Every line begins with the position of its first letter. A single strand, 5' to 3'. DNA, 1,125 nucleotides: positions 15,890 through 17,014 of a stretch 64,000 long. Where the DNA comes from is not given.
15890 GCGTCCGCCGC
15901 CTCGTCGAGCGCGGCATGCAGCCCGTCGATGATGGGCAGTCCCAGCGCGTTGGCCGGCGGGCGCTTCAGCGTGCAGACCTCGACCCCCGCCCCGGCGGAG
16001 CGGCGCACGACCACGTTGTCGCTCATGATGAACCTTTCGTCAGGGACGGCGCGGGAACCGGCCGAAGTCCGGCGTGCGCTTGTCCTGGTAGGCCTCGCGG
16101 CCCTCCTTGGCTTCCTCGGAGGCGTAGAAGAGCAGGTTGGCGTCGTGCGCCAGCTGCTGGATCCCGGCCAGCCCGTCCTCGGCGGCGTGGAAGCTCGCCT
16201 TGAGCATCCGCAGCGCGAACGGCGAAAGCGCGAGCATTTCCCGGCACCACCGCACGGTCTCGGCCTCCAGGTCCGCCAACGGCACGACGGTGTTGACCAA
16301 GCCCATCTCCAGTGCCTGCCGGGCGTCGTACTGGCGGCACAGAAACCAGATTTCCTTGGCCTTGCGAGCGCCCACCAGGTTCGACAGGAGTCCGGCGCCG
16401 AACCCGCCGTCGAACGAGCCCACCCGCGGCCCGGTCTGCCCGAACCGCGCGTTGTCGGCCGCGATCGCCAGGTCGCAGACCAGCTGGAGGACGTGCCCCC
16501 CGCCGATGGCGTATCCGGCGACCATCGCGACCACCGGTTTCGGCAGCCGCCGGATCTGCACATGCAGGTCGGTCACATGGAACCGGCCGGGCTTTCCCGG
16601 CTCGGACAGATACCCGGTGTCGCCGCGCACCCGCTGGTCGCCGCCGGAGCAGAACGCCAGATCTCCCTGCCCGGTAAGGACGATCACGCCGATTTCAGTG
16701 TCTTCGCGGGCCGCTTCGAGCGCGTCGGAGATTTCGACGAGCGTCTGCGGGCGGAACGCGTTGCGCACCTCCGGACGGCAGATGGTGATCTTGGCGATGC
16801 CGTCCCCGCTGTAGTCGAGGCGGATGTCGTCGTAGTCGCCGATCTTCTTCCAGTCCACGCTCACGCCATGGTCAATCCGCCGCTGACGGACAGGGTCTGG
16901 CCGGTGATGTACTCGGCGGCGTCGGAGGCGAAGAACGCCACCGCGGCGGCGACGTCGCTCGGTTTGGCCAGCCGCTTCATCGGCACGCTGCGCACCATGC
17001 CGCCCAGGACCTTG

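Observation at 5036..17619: Bad/Ali-like alicyclic ring-cleavage parts: BadH-like SDR, two MenB/BadI-family paralogs, DECR-type dienoyl-CoA reductase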

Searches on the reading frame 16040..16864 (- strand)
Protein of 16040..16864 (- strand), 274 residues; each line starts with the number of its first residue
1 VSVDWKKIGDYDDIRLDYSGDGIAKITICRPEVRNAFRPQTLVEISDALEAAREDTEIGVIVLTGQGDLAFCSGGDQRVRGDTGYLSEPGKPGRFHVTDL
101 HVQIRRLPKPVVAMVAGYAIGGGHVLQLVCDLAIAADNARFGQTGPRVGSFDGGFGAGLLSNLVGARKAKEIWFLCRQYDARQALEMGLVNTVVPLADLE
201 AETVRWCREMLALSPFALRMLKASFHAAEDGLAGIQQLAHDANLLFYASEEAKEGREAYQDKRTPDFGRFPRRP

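Call 6: search_protein_families(library=ncbifam, proteins=[window:16040-16864:-], max_evalue=0.00001)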
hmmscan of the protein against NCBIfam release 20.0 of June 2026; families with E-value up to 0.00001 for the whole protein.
window:16040-16864:- (274 aa): 70 families (the best 25 are shown)
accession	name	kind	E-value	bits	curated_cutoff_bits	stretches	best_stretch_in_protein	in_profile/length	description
NF005637.0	PRK07396.1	equivalog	2e-136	453.7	380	1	2-274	3-273/273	1,4-dihydroxy-2-naphthoyl-CoA synthase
TIGR01929.1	menB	equivalog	4.5e-117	390.2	342.7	1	11-270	1-259/259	1,4-dihydroxy-2-naphthoyl-CoA synthase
NF006186.0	PRK08321.1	equivalog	8.4e-86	288.3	378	1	11-272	22-300/302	1,4-dihydroxy-2-naphthoyl-CoA synthase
TIGR03210.1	badI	equivalog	7.5e-79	264.6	467.6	1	12-269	2-255/256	2-ketocyclohexanecarboxyl-CoA hydrolase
NF042430.2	EnCoAhydt_DpgD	equivalog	5.1e-44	150.6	400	1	21-267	5-255/258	enoyl-CoA-hydratase DpgD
NF051848.1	EnCoAHydtEchA19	equivalog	3.8e-43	147.9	400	1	24-267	11-255/258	enoyl-CoA hydratase EchA19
NF006140.0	PRK08290.1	subfamily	1.6e-39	135.9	280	2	102-231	116-243/292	enoyl-CoA hydratase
NF004781.0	PRK06127.1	subfamily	1.7e-39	136.1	291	1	19-267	17-266/269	enoyl-CoA hydratase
NF004475.0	PRK05809.1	subfamily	1.8e-39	135.8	394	1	11-267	3-257/260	short-chain-enoyl-CoA hydratase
NF005802.0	PRK07657.1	equivalog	3.5e-39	134.9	363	1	13-267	4-257/260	enoyl-CoA hydratase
NF004517.0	PRK05862.1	equivalog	8.7e-39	133.5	396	1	21-267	12-254/257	enoyl-CoA hydratase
NF004840.0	PRK06190.1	equivalog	1.6e-38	132.8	253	1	19-234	10-222/260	enoyl-CoA hydratase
NF046063.1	oxepin_alt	equivalog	1.9e-38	132.4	300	1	23-266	10-254/254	oxepin-CoA hydrolase, alternative type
NF006007.0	PRK08138.1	subfamily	9.6e-38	130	355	1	14-267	9-258/261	enoyl-CoA hydratase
NF006008.0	PRK08139.1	equivalog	2.9e-37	128.6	313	1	19-267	17-263/266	enoyl-CoA hydratase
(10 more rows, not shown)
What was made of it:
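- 16040..16864 (-): MenB-clade crotonase (type I, Gly156), translationally coupled to the BadH-like SDR. It passes the MenB equivalogs (453.7 > 380 and 390.2 > 342.7) (call 6).
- On MenB, DHNA-CoA synthase: 16040-16864 scores 453.7 and 390.2 (call 6).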

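Call 8: find_encoding_contigs(protein=window:16040-16864:-, flank=10000, max_places=6)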
Protein window:16040-16864:- (274 aa): 10 contigs read that carry it; 6 places shown.
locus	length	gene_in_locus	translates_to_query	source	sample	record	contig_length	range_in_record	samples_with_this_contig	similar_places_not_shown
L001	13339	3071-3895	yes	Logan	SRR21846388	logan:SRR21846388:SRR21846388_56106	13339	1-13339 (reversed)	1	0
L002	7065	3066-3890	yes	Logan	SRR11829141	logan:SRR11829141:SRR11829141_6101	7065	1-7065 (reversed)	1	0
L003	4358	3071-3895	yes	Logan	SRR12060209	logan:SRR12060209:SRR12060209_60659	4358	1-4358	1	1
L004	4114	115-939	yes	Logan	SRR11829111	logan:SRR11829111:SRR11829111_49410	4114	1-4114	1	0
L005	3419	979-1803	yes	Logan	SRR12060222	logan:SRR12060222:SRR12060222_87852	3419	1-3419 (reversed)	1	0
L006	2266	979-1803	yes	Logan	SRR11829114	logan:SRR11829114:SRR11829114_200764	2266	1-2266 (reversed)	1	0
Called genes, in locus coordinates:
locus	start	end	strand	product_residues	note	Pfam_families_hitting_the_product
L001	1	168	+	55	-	?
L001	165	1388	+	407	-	PF02550:AcetylCoA_hydro (weak), PF13336:AcetylCoA_hyd_C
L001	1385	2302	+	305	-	PF00682:HMGL-like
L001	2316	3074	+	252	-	PF00106:adh_short, PF08659:KR, PF13561:adh_short_C2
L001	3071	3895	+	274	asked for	PF00378:ECH_1, PF16113:ECH_2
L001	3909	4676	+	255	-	PF00378:ECH_1, PF16113:ECH_2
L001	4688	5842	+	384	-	PF02515:CoA_transf_3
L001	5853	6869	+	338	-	PF00296:Bac_luciferase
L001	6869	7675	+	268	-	PF00378:ECH_1, PF16113:ECH_2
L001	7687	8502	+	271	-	PF00378:ECH_1, PF16113:ECH_2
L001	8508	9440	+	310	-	PF23213: (weak), PF23212:DUF7064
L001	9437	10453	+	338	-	PF01636:APH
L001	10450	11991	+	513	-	PF01425:Amidase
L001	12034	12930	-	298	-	PF23441:SDR (faint), PF00106:adh_short, PF08659:KR, PF13561:adh_short_C2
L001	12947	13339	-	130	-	?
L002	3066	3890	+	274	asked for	PF00378:ECH_1, PF16113:ECH_2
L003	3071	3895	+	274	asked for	PF00378:ECH_1, PF16113:ECH_2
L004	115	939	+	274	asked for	PF00378:ECH_1, PF16113:ECH_2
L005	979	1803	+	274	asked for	PF00378:ECH_1, PF16113:ECH_2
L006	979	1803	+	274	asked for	PF00378:ECH_1, PF16113:ECH_2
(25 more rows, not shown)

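Call 12: find_homologous_proteins(query=window:16040-16864:-, max_evalue=1e-30)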
Query window:16040-16864:- (274 aa): 8000 proteins with E <= 1e-30 among 8000 candidates; the best 120 are listed.
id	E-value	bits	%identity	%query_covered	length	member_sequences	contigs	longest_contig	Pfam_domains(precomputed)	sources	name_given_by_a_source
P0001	8.7e-173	591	94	100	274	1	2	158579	PF00378.26,PF16113.11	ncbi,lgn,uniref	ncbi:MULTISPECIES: 1,4-dihydroxy-2-naphthoyl-CoA synthase [Amycolatopsis]|uniref:1,4-dihydroxy-2-nap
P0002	1.1e-172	591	94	100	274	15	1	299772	PF00378.26,PF16113.11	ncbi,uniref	ncbi:1,4-dihydroxy-2-naphthoyl-CoA synthase [Amycolatopsis thermoflava]|uniref:1,4-dihydroxy-2-napht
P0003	3.1e-172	590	93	100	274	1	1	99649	PF00378.26,PF16113.11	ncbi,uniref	ncbi:1,4-dihydroxy-2-naphthoyl-CoA synthase [Amycolatopsis thermoflava]|uniref:1,4-dihydroxy-2-napht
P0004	1.6e-171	587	93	100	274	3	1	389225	PF00378.26,PF16113.11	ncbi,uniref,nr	ncbi:1,4-dihydroxy-2-naphthoyl-CoA synthase [Amycolatopsis sp.]|uniref:1,4-dihydroxy-2-naphthoyl-CoA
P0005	1.9e-171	587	93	100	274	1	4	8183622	PF00378.26,PF16113.11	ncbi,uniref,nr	ncbi:1,4-dihydroxy-2-naphthoyl-CoA synthase [Amycolatopsis acidiphila]|uniref:1,4-dihydroxy-2-naphth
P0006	7.1e-170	582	93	100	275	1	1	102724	PF00378.26,PF16113.11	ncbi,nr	ncbi:MAG TPA: 1,4-dihydroxy-2-naphthoyl-CoA synthase [Amycolatopsis sp.]|nr:1,4-dihydroxy-2-naphthoy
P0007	1.8e-166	571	90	100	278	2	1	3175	PF00378.26,PF16113.11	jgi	jgi:naphthoate synthase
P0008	1.2e-165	568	90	100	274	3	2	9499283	PF00378.26,PF16113.11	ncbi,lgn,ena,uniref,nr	ncbi:1,4-dihydroxy-2-naphthoyl-CoA synthase [Amycolatopsis sp. NBC_01488]|uniref:1,4-dihydroxy-2-nap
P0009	1.8e-163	561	89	99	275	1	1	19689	PF00378.26,PF16113.11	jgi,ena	-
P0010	8.2e-160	549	87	99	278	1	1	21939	PF00378.26,PF16113.11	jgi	jgi:naphthoate synthase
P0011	3.8e-159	547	87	99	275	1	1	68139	PF00378.26,PF16113.11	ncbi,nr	ncbi:MAG TPA: 1,4-dihydroxy-2-naphthoyl-CoA synthase [Pseudonocardiaceae bacterium]|nr:1,4-dihydroxy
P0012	7.7e-155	532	85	100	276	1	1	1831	PF00378.26,PF16113.11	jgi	jgi:naphthoate synthase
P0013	9.0e-155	532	84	100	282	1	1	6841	PF00378.26,PF16113.11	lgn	-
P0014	1.1e-154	532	84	100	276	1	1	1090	PF00378.26,PF16113.11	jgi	jgi:naphthoate synthase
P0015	1.7e-154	531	84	100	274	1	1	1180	PF00378.26,PF16113.11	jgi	jgi:naphthoate synthase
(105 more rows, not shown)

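Call 17: find_related_loci(query=window:16040-16864:-, collection=genome_contigs, flank=10000)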
Query window:16040-16864:- (274 aa) in genome_contigs; peptide patterns used: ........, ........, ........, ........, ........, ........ (x = any residue, [..] = any of these).
600 stretches matched a pattern (row limit reached: there are more); 578 encode a relative of the query (tblastn E <= 1e-3); the best 80 are kept; 80 distinct loci.
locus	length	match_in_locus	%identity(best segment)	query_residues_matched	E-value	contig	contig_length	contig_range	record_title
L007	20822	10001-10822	99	1-274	0e+0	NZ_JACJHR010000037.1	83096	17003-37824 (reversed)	Amycolatopsis echigonensis strain JCM 21831 37, whole genome shotgun sequence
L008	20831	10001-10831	83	1-274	2e-157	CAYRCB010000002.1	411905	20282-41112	MAG TPA_asm: uncultured Solirubrobacteraceae bacterium isolate binchicken_co179_10 genome assembly, contig: NODE_70_leng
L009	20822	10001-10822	84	1-274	4e-157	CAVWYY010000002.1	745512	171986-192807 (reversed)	MAG: uncultured Solirubrobacteraceae bacterium isolate MFD09267.bin.3.5 genome assembly, contig: contig_18939, whole gen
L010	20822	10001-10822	82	1-274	2e-156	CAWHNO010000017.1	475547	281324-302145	MAG: uncultured Solirubrobacteraceae bacterium isolate MFD04850.bin.2.219 genome assembly, contig: contig_8830, whole ge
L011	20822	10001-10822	84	1-274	7e-156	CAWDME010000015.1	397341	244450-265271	MAG: uncultured Solirubrobacteraceae bacterium isolate MFD04944.bin.1.300 genome assembly, contig: contig_38020, whole g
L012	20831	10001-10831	82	1-274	1e-155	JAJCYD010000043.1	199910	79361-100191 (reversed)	MAG: Solirubrobacteraceae bacterium isolate OFTM160 OFTM160_42, whole genome shotgun sequence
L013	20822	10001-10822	82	1-274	8e-156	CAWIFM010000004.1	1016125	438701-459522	MAG: uncultured Solirubrobacteraceae bacterium isolate MFD03602.bin.1.61 genome assembly, contig: contig_4060, whole gen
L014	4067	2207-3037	82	1-274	8e-160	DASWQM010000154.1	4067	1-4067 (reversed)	MAG TPA_asm: Solirubrobacteraceae bacterium isolate SMAG_U3494 k141_236057, whole genome shotgun sequence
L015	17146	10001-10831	82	1-274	8e-155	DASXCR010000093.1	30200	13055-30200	MAG TPA_asm: Solirubrobacteraceae bacterium isolate SMAG_U5065 k141_4951118, whole genome shotgun sequence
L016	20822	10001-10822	82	1-274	6e-154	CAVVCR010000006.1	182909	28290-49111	MAG: uncultured Solirubrobacteraceae bacterium isolate MFD02360.bin.3.349 genome assembly, contig: contig_3144, whole ge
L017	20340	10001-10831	81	1-274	2e-153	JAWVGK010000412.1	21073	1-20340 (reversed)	MAG: Solirubrobacteraceae bacterium isolate BP_475 scaffold_3052511, whole genome shotgun sequence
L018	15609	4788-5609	81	1-274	7e-153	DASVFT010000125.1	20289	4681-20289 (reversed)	MAG TPA_asm: Solirubrobacteraceae bacterium isolate SMAG_U2096 k141_138513, whole genome shotgun sequence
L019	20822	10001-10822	81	1-274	8e-152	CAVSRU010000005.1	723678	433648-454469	MAG: uncultured Solirubrobacteraceae bacterium isolate MFD05567.bin.1.238 genome assembly, contig: contig_14118, whole g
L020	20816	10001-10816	82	1-272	2e-151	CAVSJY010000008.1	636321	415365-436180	MAG: uncultured Solirubrobacteraceae bacterium isolate MFD09212.bin.2.37 genome assembly, contig: contig_3079, whole gen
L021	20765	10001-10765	87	20-274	3e-151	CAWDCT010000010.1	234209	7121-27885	MAG: uncultured Solirubrobacteraceae bacterium isolate MFD04850.bin.2.133 genome assembly, contig: contig_30132, whole g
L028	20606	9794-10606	80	3-273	6e-150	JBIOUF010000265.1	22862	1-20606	MAG: Nocardioidaceae bacterium isolate MAG141 k127_616179, whole genome shotgun sequence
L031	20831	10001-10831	80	1-274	4e-149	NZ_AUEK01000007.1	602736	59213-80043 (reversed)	Candidatus Solirubrobacter pratensis strain URHD0082 H958DRAFT_scaffold00005.5_C, whole genome shotgun sequence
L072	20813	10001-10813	77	3-273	1e-144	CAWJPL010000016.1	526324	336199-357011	MAG: uncultured Actinomycetes bacterium isolate MFD04463.bin.2.104 genome assembly, contig: contig_30667, whole genome s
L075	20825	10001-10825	75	2-273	1e-144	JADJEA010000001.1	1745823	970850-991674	MAG: Nostocoides sp. isolate Aved_18-Q3-R54-62_MAXAC.378 tig00001534-10-17425600, whole genome shotgun sequence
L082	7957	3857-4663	77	5-273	6e-144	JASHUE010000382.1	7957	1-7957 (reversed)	MAG: Streptosporangiaceae bacterium isolate JOPF171 JOPF_A012_contig_41170, whole genome shotgun sequence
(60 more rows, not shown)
